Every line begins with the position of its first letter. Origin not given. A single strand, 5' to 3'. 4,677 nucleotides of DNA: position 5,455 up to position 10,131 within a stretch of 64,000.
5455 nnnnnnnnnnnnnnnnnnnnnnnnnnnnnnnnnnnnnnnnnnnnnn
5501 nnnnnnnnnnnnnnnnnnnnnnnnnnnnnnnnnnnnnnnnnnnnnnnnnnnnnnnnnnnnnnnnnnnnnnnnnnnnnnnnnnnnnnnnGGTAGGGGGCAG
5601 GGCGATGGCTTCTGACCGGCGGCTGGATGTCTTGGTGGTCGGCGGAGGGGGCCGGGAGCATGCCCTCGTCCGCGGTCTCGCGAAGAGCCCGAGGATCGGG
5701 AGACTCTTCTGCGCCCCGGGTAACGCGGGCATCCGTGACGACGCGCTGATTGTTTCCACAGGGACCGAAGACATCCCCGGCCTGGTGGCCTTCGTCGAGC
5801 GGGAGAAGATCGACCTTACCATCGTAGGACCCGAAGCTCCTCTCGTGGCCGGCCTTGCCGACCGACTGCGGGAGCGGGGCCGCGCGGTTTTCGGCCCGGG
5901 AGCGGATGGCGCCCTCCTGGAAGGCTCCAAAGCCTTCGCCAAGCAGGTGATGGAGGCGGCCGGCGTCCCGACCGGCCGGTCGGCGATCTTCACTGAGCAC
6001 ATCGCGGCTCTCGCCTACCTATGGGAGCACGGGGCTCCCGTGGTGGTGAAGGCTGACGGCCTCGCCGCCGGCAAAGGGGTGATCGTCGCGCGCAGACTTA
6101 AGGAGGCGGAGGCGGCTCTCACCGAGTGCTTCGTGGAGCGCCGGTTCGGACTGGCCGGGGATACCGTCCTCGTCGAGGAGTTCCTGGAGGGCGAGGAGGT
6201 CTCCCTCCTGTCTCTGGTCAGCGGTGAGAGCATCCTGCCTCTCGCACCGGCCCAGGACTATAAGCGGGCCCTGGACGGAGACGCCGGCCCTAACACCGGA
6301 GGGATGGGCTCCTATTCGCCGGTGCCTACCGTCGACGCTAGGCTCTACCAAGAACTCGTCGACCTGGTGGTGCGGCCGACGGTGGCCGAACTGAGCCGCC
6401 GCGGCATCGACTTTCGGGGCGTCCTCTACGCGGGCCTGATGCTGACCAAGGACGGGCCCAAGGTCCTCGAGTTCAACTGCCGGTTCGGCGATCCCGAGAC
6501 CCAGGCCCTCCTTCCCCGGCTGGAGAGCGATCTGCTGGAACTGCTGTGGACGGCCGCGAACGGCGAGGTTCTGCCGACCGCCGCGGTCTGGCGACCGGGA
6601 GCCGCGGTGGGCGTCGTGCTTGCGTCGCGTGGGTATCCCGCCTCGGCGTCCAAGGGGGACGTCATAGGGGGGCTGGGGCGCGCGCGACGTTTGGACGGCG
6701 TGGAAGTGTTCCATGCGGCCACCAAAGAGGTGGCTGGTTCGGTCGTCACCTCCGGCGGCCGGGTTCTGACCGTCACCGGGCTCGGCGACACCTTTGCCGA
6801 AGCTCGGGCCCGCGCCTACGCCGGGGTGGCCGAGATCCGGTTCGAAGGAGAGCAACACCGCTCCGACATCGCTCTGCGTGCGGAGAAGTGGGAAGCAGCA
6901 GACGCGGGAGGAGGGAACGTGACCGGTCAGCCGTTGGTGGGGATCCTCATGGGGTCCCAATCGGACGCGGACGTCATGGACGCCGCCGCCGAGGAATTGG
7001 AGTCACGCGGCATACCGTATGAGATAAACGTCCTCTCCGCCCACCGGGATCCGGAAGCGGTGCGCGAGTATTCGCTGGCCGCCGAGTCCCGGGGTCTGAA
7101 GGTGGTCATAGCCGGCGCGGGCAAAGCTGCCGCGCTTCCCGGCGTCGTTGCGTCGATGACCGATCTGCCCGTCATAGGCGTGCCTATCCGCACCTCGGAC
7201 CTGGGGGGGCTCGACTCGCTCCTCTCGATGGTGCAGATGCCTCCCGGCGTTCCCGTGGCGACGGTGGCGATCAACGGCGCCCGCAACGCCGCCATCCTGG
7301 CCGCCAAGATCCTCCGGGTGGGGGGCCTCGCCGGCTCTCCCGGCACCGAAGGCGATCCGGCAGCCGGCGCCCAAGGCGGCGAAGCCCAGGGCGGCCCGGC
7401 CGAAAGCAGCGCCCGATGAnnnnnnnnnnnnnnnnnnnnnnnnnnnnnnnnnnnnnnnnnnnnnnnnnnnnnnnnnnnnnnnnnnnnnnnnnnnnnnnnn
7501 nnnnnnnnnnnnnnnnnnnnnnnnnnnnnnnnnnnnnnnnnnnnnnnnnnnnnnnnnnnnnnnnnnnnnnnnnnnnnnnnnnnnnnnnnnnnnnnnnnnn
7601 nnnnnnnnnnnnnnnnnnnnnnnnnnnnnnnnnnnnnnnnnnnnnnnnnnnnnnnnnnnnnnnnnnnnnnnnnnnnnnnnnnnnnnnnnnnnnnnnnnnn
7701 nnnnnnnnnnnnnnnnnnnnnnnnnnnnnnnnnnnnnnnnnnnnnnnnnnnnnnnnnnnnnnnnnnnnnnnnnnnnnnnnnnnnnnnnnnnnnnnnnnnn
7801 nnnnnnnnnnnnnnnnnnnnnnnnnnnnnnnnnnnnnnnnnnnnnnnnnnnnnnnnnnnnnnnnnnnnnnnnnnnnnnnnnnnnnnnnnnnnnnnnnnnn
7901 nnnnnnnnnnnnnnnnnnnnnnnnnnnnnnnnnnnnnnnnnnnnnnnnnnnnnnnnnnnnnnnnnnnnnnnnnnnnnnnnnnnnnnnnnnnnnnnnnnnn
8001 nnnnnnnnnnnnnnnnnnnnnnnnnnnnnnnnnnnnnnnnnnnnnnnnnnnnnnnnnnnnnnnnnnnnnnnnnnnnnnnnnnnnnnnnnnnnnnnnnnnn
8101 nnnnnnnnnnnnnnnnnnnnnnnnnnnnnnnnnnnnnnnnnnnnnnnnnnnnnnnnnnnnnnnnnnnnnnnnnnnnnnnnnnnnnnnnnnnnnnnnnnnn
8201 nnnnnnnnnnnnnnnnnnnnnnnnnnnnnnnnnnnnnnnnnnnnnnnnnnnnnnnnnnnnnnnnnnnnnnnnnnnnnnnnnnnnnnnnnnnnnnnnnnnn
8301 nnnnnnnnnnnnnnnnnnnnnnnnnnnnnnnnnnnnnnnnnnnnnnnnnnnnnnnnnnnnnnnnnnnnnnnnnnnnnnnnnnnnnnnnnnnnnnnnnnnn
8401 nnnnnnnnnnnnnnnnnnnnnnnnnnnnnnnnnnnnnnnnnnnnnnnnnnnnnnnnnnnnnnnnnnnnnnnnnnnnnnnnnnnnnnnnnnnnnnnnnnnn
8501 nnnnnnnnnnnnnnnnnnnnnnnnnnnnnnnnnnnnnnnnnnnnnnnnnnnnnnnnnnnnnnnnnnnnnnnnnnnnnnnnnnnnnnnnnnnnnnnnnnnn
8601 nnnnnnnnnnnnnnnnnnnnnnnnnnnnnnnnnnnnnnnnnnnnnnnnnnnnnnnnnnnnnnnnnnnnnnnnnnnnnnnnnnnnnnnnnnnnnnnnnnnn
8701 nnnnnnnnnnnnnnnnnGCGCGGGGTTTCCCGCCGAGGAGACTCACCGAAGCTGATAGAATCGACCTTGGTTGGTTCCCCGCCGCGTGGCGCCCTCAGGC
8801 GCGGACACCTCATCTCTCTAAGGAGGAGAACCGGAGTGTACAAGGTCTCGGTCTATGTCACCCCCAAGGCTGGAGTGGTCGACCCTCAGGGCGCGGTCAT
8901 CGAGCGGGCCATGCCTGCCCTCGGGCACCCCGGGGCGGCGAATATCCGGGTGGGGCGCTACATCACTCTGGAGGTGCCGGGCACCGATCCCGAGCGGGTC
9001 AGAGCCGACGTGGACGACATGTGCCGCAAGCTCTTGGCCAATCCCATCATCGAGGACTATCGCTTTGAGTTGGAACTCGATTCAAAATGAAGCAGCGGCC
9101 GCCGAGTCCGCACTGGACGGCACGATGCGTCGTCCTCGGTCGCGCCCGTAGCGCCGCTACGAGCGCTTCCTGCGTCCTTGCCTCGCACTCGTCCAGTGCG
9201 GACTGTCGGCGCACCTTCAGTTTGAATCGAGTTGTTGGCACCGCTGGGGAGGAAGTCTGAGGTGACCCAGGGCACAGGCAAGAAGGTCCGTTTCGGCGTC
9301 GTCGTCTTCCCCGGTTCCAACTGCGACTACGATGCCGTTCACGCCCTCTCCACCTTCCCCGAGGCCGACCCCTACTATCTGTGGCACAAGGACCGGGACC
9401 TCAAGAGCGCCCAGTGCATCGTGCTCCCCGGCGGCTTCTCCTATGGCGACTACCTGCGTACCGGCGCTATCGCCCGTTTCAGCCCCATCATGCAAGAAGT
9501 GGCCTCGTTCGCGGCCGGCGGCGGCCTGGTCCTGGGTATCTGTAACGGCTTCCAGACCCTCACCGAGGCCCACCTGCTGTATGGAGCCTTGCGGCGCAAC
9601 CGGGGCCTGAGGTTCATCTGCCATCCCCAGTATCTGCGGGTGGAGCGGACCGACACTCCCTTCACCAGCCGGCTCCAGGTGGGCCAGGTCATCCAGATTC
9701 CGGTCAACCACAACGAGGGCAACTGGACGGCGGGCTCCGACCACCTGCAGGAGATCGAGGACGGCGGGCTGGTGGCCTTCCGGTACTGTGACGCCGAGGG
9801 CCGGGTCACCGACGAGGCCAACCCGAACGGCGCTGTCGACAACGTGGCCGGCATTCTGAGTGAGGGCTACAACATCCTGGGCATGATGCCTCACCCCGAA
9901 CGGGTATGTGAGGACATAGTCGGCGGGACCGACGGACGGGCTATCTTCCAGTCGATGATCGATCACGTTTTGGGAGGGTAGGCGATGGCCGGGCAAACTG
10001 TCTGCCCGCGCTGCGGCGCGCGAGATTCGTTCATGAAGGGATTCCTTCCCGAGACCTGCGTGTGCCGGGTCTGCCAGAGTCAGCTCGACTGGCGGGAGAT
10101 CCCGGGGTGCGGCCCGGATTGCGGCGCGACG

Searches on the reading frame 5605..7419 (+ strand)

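Call 74: search_protein_families(library=pfam, proteins=[window:5605-7419:+], max_evalue=0.00001)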
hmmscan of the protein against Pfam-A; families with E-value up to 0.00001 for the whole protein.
window:5605-7419:+ (604 aa): 6 families
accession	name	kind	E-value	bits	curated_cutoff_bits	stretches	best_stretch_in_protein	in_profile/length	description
PF01071.24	GARS_A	-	2.3e-75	253.2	27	1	107-299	1-194/194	Phosphoribosylglycinamide synthetase, ATP-grasp (A) domain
PF00731.26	AIRC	-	2.9e-55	186.3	30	1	445-572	2-129/148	AIR carboxylase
PF02844.21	GARS_N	-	2.7e-32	111.9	29.5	1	8-106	2-100/100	Phosphoribosylglycinamide synthetase, N domain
PF02843.22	GARS_C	-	2.4e-29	101.9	34.8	1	334-424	1-91/92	Phosphoribosylglycinamide synthetase, C domain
PF02655.19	ATP-grasp_3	-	1.7e-07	31.9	23.2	1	141-295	29-158/160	ATP-grasp domain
PF02786.22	CPSase_L_D2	-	3.7e-06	27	19.8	1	109-196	2-91/211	Carbamoyl-phosphate synthase L chain, ATP binding domain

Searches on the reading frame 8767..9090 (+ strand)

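Call 75: search_protein_families(library=pfam, proteins=[window:8767-9090:+], max_evalue=0.00001)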
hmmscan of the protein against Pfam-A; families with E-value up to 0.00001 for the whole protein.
window:8767-9090:+ (107 aa): 1 family
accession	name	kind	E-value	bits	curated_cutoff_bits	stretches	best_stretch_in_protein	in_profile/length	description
PF02700.19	PurS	-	6.3e-27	94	22.2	1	26-102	1-77/77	Phosphoribosylformylglycinamidine (FGAM) synthase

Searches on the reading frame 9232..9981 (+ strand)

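Call 74: search_protein_families(library=pfam, proteins=[window:9232-9981:+], max_evalue=0.00001)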
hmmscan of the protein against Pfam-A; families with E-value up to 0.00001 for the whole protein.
window:9232-9981:+ (249 aa): 2 families
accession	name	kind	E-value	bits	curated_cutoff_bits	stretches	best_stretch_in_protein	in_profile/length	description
PF13507.12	GATase_5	-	2.1e-38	132.3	27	1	19-228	2-232/260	CobB/CobQ-like glutamine amidotransferase domain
PF07685.20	GATase_3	-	6.1e-07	29.7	27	1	33-113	13-91/196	CobB/CobQ-like glutamine amidotransferase domain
